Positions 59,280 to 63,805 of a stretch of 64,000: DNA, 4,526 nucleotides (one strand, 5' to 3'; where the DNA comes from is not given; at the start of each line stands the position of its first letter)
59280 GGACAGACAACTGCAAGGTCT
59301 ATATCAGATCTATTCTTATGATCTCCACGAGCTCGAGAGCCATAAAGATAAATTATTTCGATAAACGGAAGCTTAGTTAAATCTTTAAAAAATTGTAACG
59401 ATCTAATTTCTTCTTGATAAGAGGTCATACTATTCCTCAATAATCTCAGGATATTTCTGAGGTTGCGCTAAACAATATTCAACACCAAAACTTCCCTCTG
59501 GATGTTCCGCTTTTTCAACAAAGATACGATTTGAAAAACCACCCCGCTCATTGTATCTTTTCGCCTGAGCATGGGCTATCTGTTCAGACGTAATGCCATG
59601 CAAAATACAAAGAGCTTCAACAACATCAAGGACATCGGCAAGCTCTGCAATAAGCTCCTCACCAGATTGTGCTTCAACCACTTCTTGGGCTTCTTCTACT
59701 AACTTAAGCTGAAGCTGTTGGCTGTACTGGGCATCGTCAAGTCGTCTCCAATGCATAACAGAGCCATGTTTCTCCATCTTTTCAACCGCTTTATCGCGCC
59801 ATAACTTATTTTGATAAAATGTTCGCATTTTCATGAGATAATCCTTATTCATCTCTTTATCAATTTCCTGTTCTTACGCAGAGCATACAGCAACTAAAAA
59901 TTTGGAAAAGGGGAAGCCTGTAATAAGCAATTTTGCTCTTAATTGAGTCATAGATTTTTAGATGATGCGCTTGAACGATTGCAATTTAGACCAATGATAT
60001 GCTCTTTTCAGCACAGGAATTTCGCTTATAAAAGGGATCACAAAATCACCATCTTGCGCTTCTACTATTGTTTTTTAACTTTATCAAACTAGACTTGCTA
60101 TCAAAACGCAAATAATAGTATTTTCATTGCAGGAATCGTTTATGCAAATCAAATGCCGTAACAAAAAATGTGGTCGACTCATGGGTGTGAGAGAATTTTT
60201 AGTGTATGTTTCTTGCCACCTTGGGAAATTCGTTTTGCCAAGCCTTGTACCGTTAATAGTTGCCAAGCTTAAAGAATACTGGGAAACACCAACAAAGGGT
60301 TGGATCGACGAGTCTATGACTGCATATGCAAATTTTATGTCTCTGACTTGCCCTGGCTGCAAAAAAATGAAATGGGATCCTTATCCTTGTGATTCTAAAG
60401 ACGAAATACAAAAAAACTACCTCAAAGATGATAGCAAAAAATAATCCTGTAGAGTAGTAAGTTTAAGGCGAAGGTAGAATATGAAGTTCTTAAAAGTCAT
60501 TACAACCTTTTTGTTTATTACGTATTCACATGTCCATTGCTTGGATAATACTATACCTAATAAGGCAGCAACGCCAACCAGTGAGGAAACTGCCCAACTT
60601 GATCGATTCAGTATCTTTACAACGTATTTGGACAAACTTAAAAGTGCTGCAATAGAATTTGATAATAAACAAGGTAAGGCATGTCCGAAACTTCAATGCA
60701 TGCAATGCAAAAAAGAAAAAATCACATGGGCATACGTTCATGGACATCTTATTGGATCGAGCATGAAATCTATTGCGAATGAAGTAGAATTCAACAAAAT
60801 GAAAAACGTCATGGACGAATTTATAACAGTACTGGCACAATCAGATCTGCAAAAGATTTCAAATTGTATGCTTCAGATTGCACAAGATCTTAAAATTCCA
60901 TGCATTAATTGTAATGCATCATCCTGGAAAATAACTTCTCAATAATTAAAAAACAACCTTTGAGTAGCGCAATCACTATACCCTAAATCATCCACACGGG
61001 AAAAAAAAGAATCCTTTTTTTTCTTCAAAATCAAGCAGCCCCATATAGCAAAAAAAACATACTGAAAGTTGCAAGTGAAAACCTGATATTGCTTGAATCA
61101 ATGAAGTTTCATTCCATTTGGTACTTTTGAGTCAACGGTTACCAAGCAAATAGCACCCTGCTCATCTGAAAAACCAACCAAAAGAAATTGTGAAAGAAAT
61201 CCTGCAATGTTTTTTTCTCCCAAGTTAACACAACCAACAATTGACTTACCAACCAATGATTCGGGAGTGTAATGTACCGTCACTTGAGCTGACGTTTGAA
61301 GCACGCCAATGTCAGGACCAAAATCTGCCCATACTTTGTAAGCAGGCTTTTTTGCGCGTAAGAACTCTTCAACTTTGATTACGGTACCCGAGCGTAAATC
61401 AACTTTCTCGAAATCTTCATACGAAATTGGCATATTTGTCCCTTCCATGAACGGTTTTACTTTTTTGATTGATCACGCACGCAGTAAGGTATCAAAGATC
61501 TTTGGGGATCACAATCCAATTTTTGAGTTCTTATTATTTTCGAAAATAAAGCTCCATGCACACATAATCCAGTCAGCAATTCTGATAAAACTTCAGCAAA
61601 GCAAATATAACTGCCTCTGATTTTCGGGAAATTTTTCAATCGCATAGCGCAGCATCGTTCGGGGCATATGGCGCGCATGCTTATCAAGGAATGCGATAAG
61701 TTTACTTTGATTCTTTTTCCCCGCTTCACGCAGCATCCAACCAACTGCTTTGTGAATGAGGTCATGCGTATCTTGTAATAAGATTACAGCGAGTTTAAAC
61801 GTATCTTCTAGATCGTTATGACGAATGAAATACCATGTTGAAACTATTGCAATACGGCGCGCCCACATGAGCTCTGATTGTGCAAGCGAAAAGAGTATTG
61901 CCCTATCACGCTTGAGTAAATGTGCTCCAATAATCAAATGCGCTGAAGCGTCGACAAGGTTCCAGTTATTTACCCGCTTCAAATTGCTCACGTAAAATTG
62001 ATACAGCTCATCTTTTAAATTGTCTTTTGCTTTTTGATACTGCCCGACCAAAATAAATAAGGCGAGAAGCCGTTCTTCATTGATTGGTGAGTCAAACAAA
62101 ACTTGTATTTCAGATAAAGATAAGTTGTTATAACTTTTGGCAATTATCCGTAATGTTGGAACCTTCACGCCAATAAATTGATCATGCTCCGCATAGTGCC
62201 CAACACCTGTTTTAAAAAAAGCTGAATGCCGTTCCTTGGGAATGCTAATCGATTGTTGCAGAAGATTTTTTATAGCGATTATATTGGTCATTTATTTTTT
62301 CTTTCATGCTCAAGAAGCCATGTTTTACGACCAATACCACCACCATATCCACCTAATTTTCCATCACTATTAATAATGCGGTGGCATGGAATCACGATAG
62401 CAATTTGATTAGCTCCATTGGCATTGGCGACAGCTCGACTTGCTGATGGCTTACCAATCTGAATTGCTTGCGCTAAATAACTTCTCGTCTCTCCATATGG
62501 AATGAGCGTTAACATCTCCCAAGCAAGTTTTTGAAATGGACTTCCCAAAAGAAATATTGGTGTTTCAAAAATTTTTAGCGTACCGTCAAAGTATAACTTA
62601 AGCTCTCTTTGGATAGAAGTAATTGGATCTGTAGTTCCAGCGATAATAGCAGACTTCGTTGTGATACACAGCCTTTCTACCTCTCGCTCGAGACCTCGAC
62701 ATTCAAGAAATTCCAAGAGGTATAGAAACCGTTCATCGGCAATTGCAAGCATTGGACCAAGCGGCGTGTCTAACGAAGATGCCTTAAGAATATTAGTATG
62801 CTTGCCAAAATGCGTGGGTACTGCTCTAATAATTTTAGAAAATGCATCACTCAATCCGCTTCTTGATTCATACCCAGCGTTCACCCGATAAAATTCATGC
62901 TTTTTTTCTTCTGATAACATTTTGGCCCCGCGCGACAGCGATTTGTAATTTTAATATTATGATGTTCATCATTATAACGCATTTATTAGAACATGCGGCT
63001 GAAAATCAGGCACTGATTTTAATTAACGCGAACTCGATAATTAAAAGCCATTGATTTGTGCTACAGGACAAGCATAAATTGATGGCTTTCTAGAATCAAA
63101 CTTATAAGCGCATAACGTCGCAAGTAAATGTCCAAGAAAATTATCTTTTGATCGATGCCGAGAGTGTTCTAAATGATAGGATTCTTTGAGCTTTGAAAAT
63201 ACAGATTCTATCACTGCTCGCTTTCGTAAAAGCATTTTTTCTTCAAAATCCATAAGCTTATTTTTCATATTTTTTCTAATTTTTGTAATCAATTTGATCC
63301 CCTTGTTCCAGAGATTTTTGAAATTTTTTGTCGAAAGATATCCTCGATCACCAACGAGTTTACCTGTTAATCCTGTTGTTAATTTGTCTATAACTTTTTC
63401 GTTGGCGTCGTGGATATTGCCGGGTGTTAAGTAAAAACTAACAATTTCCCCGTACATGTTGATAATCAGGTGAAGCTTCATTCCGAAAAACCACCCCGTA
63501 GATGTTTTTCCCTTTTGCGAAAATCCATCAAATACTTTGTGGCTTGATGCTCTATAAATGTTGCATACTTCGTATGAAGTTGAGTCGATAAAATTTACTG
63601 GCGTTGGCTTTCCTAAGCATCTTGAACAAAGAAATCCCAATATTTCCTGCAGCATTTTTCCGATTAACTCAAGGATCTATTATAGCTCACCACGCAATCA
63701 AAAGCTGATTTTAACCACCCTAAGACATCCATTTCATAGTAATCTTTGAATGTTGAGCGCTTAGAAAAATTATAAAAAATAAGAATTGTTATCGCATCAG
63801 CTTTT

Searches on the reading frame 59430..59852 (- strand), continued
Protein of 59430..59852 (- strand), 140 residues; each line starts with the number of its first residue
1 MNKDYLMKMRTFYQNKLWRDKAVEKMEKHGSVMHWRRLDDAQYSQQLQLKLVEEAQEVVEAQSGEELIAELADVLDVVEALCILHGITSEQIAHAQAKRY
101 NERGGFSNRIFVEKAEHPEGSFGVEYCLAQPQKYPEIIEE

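Call 76: fold_search(model_id=the predicted structure, library=pdb)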
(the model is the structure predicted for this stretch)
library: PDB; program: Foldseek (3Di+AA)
matches with E <= 10: 207; with E <= 0.001: 0
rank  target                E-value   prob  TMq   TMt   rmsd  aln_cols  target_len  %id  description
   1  1y6x                  1.7e-01  1.00  0.35  0.56   1.5        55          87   27  The 1.25 A resolution structure of phosphoribosyl-ATP pyrophosphohydrolase from Mycobacterium tuberculosis (released 2005-03-01)
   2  1yvw_A                2.7e-01  0.99  0.41  0.60   8.0        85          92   20  Crystal structure of Phosphoribosyl-ATP pyrophosphohydrolase from Bacillus cereus. NESGC target BcR13. (released 2005-03-01)
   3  1vmg                  6.0e-01  0.84  0.30  0.48   8.9        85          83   24  Crystal structure of MazG nucleotide pyrophosphohydrolase (13816655) from Sulfolobus solfataricus at 1.46 A resolution (released 2004-10-05)
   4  7bgn_C                8.2e-01  0.99  0.36  0.25   1.1        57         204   28  Crystal structure of MtHISN2-AMP complex, a bifunctional enzyme from the histidine biosynthetic pathway (released 2021-05-19)
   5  2a7w_A                8.2e-01  0.97  0.35  0.52   2.4        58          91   26  Crystal Structure of Phosphoribosyl-ATP Pyrophosphatase from Chromobacterium violaceum (ATCC 12472). NESG TARGET CVR7 (released 2005-10-25)
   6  2djv_MODEL_1_A        8.2e-01  0.93  0.38  0.63   2.4        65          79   25  Solution structures of the WHEP-TRS domain of human methionyl-tRNA synthetase (released 2006-10-05)
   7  7bgm_A                8.2e-01  0.69  0.38  0.26  12.4       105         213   26  Crystal structure of MtHISN2, a bifunctional enzyme from the histidine biosynthetic pathway (released 2021-05-19)
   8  2gta_D                8.7e-01  0.60  0.35  0.48  14.2        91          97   19  Crystal Structure of the putative pyrophosphatase YPJD from Bacillus subtilis. Northeast Structural Genomics Consortiu (released 2006-05-23)
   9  7bgn_F                1.0e+00  0.85  0.38  0.26   8.9        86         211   19  Crystal structure of MtHISN2-AMP complex, a bifunctional enzyme from the histidine biosynthetic pathway (released 2021-05-19)
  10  6j22_B                1.1e+00  0.94  0.38  0.29   2.3        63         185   19  Crystal structure of Bi-functional enzyme (released 2020-01-01)
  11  7bgn_B                1.3e+00  0.97  0.36  0.25   1.1        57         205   28  Crystal structure of MtHISN2-AMP complex, a bifunctional enzyme from the histidine biosynthetic pathway (released 2021-05-19)
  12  4qgp_B                1.3e+00  0.75  0.36  0.46  10.6       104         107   16  Crystal structure of a pyrophosphatase (AF1178) from Archaeoglobus fulgidus DSM 4304 at 1.80 A resolution (released 2014-07-02)
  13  5n9j_V                1.3e+00  0.41  0.30  0.42  14.6        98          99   11  Core Mediator of transcriptional regulation (released 2017-05-17)
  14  7bgn_E                1.4e+00  0.97  0.36  0.25   1.2        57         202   28  Crystal structure of MtHISN2-AMP complex, a bifunctional enzyme from the histidine biosynthetic pathway (released 2021-05-19)
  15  8eup_h                1.5e+00  0.23  0.29  0.33  20.0       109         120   13  Ytm1 associated 60S nascent ribosome State 1A (released 2022-11-30)
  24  2oig_C                2.3e+00  0.41  0.32  0.47  10.5        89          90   20  Crystal structure of RS21-C6 core segment and dm5CTP complex (released 2007-03-06)
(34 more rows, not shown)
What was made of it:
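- On All-alpha NTP pyrophosphohydrolase (MazG/HisE) superfamily: The top fold hits are 1y6x, 1yvw, 1vmg, 2gta and 2oig, with probability up to 1.0 but weak E-values (call 76).
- Closest known: Nucleotide-pool sanitation enzymes. Same: The MazG-like fold matches HisE, MazG, YpjD and RS21-C6 (call 76).
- Tried and rejected: The fold search (call 76) gave the real relatives.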

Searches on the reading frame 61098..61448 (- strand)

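Call 64: search_protein_families(library=ncbifam, proteins=[window:61098-61448:-], max_evalue=0.00001)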
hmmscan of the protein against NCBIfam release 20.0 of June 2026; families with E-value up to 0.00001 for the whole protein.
window:61098-61448:- (116 aa): 9 families
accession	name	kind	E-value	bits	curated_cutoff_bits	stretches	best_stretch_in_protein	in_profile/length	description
NF007495.0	PRK10089.1-4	equivalog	4.1e-51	172.3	117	1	6-116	3-113/113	tRNA-binding protein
NF007494.0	PRK10089.1-3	equivalog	1.7e-38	131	109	1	8-115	4-111/112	tRNA-binding protein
NF007493.0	PRK10089.1-2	equivalog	2.1e-38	130.8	160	1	8-115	4-111/112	tRNA-binding protein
TIGR02222.1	chap_CsaA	subfamily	1.4e-37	127.9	119.65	1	10-115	1-106/107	export-related chaperone CsaA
NF007496.0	PRK10089.1-5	equivalog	4.4e-31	107.3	171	1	9-115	3-108/109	chaperone CsaA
NF001100.0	PRK00133.1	equivalog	1e-13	50.8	587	1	7-115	570-675/676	methionine--tRNA ligase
NF008900.0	PRK12267.1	equivalog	2.5e-13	49.4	598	1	6-115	541-647/648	methionine--tRNA ligase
TIGR00399.1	metG_C_term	equivalog_domain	6.3e-13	48.7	116.65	1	8-115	34-138/139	methionine--tRNA ligase subunit beta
NF007492.0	PRK10089.1-1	equivalog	2e-11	43.8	150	1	8-114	4-108/110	tRNA-binding protein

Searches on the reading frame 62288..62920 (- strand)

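Call 64: search_protein_families(library=ncbifam, proteins=[window:62288-62920:-], max_evalue=0.00001)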
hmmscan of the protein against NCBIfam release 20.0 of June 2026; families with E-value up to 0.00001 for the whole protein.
window:62288-62920:- (210 aa): 4 families
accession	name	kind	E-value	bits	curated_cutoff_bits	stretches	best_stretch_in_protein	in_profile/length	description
NF007626.0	PRK10286.1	equivalog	2.8e-32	112.2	192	1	48-206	7-166/171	methylated-DNA--[protein]-cysteine S-methyltransferase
TIGR00589.1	ogt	superfamily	1.1e-30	105.5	46.4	1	128-206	2-80/80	methylated-DNA--[protein]-cysteine S-methyltransferase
NF011964.0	PRK15435.1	equivalog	5.1e-27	94.8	345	1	118-209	260-351/354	bifunctional DNA-binding transcriptional regulator/O6-methylguanine-DNA methyltransferase Ada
NF041132.1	DNA_protcyst_Mta_Thcoc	equivalog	2.2e-06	27.6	250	1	140-206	105-168/169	methylated-DNA--protein-cysteine methyltransferase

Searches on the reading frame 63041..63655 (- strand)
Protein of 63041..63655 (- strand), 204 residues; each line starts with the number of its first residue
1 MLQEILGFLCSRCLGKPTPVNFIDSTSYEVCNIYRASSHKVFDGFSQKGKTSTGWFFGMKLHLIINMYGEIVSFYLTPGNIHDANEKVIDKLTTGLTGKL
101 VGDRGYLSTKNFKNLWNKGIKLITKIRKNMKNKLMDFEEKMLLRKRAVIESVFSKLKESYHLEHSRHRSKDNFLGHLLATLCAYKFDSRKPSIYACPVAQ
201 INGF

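Call 64: search_protein_families(library=ncbifam, proteins=[window:63041-63655:-], max_evalue=0.00001)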
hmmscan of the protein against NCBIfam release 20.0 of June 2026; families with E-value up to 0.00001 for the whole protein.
window:63041-63655:- (204 aa): 9 families
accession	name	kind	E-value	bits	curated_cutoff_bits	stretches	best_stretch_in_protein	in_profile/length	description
NF033520.1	transpos_IS982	equivalog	8.5e-55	186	130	1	15-186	68-241/243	IS982 family transposase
NF033580.1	transpos_IS5_3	equivalog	1.5e-14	54.2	110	1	44-178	115-250/258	IS5 family transposase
NF033581.1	transpos_IS5_4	equivalog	6.5e-14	51.9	140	1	48-184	144-282/285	IS5 family transposase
NF033592.1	transpos_IS4_1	equivalog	8e-11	41.6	115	0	20-133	108-213/332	IS4 family transposase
NF033551.1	transpos_IS1182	equivalog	1.6e-09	37.2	270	0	50-129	259-345/488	IS1182 family transposase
NF033593.1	transpos_ISNCY_1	equivalog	8.1e-09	34.6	325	1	47-177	290-430/444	ISNCY family transposase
NF033559.2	transpos_IS1634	equivalog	1.6e-08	34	100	0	17-132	130-245/483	IS1634 family transposase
NF033578.1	transpos_IS5_1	equivalog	3.3e-07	29.8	275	1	47-184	272-411/419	IS5 family transposase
NF033579.1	transpos_IS5_2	equivalog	6.3e-07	29.2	140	1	53-160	137-262/289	IS5 family transposase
